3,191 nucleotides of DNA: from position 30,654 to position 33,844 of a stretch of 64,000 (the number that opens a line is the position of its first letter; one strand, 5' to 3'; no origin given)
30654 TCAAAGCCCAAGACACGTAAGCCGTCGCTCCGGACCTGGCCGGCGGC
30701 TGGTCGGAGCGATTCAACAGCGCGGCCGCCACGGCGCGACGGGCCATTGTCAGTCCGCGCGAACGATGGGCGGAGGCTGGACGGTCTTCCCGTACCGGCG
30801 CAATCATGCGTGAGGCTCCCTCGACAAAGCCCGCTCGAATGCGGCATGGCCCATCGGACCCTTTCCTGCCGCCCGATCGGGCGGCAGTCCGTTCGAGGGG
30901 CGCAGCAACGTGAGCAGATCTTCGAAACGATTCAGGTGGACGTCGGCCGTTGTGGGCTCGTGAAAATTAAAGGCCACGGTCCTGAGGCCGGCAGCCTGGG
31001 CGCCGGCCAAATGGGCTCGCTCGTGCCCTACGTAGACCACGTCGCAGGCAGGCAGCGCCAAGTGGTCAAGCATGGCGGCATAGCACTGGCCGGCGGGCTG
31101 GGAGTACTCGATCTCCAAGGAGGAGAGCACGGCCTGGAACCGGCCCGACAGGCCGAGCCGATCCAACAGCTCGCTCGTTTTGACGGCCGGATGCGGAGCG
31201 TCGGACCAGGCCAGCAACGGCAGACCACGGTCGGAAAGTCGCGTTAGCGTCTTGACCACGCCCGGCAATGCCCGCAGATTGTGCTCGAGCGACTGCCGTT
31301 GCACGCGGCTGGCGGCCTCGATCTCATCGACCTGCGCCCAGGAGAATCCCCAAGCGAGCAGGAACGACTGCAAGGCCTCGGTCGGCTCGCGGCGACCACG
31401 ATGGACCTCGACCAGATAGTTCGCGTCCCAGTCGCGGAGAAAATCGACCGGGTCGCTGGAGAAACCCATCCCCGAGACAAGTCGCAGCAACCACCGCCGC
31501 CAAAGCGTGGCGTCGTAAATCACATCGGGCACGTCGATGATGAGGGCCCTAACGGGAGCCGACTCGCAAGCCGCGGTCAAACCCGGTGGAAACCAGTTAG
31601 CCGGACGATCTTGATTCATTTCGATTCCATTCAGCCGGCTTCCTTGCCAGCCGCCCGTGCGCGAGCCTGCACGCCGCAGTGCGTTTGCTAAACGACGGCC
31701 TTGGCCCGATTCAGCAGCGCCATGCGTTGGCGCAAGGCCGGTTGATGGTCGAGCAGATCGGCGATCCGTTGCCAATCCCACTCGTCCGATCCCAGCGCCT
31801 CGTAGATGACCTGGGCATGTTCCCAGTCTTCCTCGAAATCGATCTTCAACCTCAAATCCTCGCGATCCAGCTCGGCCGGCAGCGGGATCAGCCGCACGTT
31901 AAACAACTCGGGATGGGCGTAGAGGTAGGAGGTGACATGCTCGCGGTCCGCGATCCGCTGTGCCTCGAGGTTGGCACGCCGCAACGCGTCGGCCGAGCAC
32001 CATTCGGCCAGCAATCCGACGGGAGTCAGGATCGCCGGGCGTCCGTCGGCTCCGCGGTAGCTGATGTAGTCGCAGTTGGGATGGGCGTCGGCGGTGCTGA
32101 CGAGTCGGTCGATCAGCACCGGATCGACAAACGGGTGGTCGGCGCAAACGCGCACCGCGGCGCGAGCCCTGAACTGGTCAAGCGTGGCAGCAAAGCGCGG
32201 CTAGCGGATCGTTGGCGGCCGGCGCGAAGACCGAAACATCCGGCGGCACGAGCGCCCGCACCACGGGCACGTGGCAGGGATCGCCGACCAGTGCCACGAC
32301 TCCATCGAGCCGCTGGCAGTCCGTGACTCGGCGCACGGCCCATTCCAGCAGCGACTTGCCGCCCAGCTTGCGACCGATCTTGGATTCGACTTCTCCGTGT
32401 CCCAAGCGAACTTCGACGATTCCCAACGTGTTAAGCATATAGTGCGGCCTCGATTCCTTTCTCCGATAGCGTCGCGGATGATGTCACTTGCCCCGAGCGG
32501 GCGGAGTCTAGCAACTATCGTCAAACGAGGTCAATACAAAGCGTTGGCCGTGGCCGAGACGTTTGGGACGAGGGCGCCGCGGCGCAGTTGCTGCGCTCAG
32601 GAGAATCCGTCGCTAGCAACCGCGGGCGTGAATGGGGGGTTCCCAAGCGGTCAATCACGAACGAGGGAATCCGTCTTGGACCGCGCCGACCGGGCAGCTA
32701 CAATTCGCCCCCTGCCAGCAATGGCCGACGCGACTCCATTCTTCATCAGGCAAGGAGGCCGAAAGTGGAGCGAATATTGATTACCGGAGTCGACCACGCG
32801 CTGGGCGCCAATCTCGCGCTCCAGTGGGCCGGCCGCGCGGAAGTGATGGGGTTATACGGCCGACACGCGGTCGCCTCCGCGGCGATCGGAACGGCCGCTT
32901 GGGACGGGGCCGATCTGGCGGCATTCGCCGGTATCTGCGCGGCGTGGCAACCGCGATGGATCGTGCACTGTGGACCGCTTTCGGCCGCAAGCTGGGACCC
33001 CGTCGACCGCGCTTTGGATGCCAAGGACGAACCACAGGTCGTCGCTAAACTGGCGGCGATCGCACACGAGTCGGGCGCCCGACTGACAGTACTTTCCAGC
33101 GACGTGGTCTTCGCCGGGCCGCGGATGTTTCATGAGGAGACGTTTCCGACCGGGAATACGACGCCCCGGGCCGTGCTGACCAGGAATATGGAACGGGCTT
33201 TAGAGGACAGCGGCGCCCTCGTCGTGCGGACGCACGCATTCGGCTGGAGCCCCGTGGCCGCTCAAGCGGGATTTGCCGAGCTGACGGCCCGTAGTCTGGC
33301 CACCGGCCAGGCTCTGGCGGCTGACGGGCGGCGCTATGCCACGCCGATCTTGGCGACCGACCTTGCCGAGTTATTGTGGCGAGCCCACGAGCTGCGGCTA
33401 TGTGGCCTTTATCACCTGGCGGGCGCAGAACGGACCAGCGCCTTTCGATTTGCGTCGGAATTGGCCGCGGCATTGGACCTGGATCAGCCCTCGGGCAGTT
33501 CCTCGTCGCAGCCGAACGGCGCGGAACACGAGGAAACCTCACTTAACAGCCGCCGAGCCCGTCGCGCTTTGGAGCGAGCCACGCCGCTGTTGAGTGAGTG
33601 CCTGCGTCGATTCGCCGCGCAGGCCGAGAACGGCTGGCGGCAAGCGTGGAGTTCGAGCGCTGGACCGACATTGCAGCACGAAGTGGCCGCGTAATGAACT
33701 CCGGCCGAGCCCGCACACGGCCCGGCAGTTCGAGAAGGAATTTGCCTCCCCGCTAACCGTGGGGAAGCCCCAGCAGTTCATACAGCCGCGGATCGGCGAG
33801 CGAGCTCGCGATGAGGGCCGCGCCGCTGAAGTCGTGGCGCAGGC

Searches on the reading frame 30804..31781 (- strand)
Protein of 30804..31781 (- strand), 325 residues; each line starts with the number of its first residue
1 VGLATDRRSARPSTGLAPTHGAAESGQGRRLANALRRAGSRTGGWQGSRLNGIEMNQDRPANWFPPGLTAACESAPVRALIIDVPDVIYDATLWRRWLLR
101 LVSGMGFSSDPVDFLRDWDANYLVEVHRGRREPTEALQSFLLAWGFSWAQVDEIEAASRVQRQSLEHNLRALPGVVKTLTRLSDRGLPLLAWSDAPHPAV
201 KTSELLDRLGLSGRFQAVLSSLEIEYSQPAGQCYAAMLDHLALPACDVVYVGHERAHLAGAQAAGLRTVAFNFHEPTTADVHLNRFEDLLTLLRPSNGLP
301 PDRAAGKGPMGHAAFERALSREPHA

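Call 55: search_protein_families(library=pfam, proteins=[window:30804-31781:-], max_evalue=0.001)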
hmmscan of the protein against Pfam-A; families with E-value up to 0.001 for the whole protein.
window:30804-31781:- (325 aa): 2 families
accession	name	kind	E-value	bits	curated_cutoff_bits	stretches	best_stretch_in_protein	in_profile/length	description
PF00702.32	Hydrolase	-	4.4e-10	40.7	26.4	1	78-265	2-191/191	haloacid dehalogenase-like hydrolase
PF13419.12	HAD_2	-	6.5e-10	39.9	23.8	1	158-270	67-177/178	Haloacid dehalogenase-like hydrolase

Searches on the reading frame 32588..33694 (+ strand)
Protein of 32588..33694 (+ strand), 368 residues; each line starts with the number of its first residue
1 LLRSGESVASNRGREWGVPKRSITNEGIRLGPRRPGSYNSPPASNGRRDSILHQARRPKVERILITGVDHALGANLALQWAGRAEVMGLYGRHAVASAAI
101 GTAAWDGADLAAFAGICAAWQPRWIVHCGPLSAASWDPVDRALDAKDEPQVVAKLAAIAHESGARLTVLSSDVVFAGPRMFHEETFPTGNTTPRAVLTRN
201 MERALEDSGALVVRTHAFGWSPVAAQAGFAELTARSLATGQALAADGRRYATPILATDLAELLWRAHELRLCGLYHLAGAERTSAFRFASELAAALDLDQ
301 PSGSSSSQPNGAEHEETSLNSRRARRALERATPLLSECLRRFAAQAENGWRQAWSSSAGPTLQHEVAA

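Call 55: search_protein_families(library=pfam, proteins=[window:32588-33694:+], max_evalue=0.001)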
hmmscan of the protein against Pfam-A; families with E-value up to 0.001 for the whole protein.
window:32588-33694:+ (368 aa): 2 families
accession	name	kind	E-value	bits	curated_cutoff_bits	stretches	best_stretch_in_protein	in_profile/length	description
PF04321.23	RmlD_sub_bind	-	3.8e-20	72.6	27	1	62-327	2-256/287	RmlD substrate binding domain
PF01370.27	Epimerase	-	4.8e-05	23.3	20.9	1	63-194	1-139/240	NAD dependent epimerase/dehydratase family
